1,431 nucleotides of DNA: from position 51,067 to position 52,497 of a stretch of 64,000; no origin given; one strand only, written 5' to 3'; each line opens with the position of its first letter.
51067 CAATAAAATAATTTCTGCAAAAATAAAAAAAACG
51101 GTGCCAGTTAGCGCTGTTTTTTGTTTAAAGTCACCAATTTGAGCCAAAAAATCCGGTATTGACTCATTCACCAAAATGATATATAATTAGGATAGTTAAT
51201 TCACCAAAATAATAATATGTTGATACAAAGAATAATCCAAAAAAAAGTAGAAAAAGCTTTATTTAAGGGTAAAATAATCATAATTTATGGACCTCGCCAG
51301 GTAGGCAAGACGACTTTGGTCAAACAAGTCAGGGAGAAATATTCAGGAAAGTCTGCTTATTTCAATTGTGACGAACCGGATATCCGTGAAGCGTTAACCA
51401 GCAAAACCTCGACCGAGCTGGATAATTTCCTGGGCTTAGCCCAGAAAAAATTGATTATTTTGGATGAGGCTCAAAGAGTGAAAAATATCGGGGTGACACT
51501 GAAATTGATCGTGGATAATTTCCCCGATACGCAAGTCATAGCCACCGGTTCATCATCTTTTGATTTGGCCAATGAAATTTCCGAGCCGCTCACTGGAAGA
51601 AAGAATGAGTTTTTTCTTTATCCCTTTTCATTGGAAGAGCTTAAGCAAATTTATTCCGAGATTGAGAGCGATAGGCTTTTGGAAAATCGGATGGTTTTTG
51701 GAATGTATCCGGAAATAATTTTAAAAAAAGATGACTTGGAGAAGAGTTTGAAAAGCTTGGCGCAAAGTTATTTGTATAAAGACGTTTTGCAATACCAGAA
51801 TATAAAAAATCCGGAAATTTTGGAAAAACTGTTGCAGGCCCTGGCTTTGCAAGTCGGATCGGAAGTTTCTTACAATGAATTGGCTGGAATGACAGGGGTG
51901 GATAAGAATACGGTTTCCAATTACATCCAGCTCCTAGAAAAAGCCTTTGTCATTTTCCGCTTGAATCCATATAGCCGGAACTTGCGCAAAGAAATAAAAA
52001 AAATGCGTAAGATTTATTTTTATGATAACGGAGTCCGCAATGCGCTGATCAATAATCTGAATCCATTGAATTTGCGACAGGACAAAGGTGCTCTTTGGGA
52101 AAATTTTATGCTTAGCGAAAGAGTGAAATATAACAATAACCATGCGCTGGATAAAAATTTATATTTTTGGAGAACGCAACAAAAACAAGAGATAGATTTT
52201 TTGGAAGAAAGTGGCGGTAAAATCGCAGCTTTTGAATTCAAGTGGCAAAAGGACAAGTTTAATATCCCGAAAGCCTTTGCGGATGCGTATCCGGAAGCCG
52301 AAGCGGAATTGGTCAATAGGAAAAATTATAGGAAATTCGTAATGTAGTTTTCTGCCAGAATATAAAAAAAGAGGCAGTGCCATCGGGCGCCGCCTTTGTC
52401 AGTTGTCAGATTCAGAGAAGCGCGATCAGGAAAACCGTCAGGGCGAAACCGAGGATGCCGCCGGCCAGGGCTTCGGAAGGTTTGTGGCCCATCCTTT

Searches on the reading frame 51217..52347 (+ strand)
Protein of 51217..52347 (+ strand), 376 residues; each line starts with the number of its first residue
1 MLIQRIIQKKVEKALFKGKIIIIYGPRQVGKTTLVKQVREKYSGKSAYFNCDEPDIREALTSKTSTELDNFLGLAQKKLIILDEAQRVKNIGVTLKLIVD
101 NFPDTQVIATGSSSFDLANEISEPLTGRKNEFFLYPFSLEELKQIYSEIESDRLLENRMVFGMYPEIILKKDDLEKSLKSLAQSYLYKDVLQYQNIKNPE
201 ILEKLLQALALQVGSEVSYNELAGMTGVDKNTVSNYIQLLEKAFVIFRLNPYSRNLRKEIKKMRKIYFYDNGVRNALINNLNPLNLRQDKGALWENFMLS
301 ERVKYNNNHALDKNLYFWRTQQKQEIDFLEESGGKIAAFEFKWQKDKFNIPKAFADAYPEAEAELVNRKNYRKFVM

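Call 34: search_protein_families(library=pfam, proteins=[window:51217-52347:+], max_evalue=0.1)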
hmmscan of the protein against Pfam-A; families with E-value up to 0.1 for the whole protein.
window:51217-52347:+ (376 aa): 22 families
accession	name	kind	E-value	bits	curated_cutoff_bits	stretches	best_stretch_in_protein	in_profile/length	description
PF13635.12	DUF4143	-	1.2e-47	162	28.1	1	188-343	2-159/160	Domain of unknown function (DUF4143)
PF13173.12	AAA_14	-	2e-33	115.6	27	1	18-142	2-128/129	AAA domain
PF13401.12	AAA_22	-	1.9e-06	28.7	27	1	18-55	5-45/130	AAA domain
PF00004.35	AAA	-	8.8e-06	26.6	21.2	1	21-89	1-70/131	ATPase family associated with various cellular activities (AAA)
PF01637.24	ATPase_2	-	2.3e-05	24.8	33.2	1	18-49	20-54/225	ATPase domain predominantly from Archaea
PF13191.12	AAA_16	-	5.7e-05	24.1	32.6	1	19-49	25-55/167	AAA ATPase domain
PF20720.3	nSTAND3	-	7.5e-05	22.9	27.2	1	9-76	8-79/155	Novel STAND NTPase 3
PF03193.22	RsgA_GTPase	-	0.00018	21.8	30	0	152-238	43-127/174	RsgA GTPase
PF08279.18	HTH_11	-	0.00066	19.9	25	1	203-245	3-44/55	HTH domain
PF00931.28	NB-ARC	-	0.0032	17.2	23.5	1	4-48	6-48/248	NB-ARC domain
PF13412.12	HTH_24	-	0.0057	16.6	21.9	1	211-243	12-44/48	Winged helix-turn-helix DNA-binding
PF13479.12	AAA_24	-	0.012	15.9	27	1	18-53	2-32/195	AAA domain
PF00005.33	ABC_tran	-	0.02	16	25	1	11-68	4-57/137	ABC transporter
PF00910.28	RNA_helicase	-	0.022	15.7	21.5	1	21-89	1-62/105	RNA helicase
PF25201.1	nSTAND6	-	0.023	15.2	27.7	1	7-46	8-46/148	Novel STAND NTPase 6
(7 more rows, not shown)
